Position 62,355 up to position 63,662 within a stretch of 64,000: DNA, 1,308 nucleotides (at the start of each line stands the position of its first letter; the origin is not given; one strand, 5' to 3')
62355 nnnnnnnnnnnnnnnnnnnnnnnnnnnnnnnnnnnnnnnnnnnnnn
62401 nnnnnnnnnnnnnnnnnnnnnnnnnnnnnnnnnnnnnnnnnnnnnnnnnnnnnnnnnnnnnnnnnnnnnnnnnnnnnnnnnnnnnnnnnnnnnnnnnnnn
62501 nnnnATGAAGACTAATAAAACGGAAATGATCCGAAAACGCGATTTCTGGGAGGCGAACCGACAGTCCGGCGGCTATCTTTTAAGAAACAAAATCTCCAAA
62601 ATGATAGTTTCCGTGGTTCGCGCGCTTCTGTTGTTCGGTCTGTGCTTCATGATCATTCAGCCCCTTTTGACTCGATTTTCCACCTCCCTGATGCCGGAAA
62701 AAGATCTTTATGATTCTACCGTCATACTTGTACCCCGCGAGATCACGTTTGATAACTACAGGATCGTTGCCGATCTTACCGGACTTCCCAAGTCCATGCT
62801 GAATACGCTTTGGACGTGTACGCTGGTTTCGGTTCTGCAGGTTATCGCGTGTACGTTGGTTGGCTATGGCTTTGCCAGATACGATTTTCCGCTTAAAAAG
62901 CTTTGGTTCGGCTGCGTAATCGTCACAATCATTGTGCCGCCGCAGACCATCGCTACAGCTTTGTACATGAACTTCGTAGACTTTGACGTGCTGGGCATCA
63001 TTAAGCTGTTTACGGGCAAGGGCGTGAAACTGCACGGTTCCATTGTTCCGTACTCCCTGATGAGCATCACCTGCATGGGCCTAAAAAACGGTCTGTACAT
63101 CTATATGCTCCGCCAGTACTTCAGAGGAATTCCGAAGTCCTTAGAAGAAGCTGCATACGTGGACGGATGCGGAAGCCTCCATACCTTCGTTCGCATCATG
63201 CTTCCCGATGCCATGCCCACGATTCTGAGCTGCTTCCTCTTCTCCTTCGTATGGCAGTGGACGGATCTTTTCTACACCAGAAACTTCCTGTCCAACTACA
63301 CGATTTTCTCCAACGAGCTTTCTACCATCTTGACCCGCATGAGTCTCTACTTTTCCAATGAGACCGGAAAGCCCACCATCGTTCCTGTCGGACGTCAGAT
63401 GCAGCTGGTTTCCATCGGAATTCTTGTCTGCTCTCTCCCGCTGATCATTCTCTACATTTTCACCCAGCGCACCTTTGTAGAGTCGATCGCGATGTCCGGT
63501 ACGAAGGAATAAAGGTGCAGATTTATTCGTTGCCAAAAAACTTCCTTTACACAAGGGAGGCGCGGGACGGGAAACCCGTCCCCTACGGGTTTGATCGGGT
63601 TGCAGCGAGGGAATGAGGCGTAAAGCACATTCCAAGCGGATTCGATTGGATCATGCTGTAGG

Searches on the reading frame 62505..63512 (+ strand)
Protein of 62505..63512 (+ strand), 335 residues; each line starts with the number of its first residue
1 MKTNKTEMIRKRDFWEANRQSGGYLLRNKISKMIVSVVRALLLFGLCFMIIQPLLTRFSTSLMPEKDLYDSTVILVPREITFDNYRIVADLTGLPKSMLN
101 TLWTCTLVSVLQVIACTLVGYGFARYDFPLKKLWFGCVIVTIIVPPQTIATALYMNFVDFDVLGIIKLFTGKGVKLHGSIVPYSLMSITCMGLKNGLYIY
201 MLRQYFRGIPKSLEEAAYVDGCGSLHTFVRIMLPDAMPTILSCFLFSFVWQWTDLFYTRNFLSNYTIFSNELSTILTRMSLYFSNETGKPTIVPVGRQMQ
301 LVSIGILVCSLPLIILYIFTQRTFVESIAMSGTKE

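Call 3: search_protein_families(library=pfam, proteins=[window:62505-63512:+], max_evalue=0.01)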
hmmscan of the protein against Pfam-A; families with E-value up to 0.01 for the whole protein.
window:62505-63512:+ (335 aa): 1 family
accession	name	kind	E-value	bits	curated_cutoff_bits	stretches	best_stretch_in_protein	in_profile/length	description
PF00528.27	BPD_transp_1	-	9.5e-15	55.2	26.4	1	118-323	3-177/184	Binding-protein-dependent transport system inner membrane component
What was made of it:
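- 62505..63512 (+): Permease B2 (MalG-like). Pfam BPD_transp_1 E 9.5e-15 (call 3).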

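Call 4: search_protein_families(library=ncbifam, proteins=[window:62505-63512:+], max_evalue=0.01)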
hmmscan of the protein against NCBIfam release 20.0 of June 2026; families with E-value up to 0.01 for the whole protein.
window:62505-63512:+ (335 aa): 18 families
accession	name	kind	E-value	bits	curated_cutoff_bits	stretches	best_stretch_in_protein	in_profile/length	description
NF008231.0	PRK10998.1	equivalog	1.4e-16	61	261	1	26-334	11-295/296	maltose ABC transporter permease MalG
TIGR01581.1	Mo_ABC_porter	hypoth_equivalog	1.3e-12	47.7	210.3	1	96-248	21-168/225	ABC transporter permease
NF008210.0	PRK10973.1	equivalog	3.1e-12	46.7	297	1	38-329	12-277/281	sn-glycerol-3-phosphate ABC transporter permease UgpE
NF040932.1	ABC_arch_GlcU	equivalog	4.7e-11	42.8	340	1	38-329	4-265/272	glucose ABC transporter permease GlcU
NF040839.1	tungstate_WtpB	equivalog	8.2e-11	42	340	1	96-248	44-190/251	tungstate ABC transporter permease WtpB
NF006939.0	PRK09421.1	equivalog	7e-09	35.4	262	1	109-279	23-186/230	molybdate ABC transporter permease subunit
TIGR02141.1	modB_ABC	equivalog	3.1e-08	33.5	182.6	1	102-249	4-146/208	molybdate ABC transporter permease subunit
NF007047.0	PRK09500.1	equivalog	2.3e-07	30.7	326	1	80-255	42-200/257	spermidine/putrescine ABC transporter permease PotC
TIGR02139.1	permease_CysT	equivalog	3.6e-07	30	246.1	1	76-249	30-198/265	sulfate ABC transporter permease subunit CysT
TIGR03262.1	PhnU2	equivalog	1.3e-06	27.4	593.25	1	46-255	14-205/546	putative 2-aminoethylphosphonate ABC transporter permease subunit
NF007044.0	PRK09497.1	equivalog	3.6e-06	26.7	348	1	29-260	6-226/285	spermidine/putrescine ABC transporter permease PotB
NF040931.1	ABC_arch_GlcT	equivalog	2.4e-05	24.1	360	1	102-294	55-257/278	glucose ABC transporter permease GlcT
TIGR00974.1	3a0107s02c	equivalog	0.00011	21.4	193.45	1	168-247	116-193/272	phosphate ABC transporter permease PstA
NF007889.0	PRK10592.1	equivalog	0.00026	20.7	476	1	204-258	161-215/281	putrescine ABC transporter permease PotI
TIGR00969.1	3a0106s02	subfamily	0.0003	20.4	240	1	99-248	64-208/272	sulfate ABC transporter permease subunit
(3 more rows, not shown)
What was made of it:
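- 62505..63512 (+): NCBIfam MalG E 1.4e-16, below cut-off (call 4).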
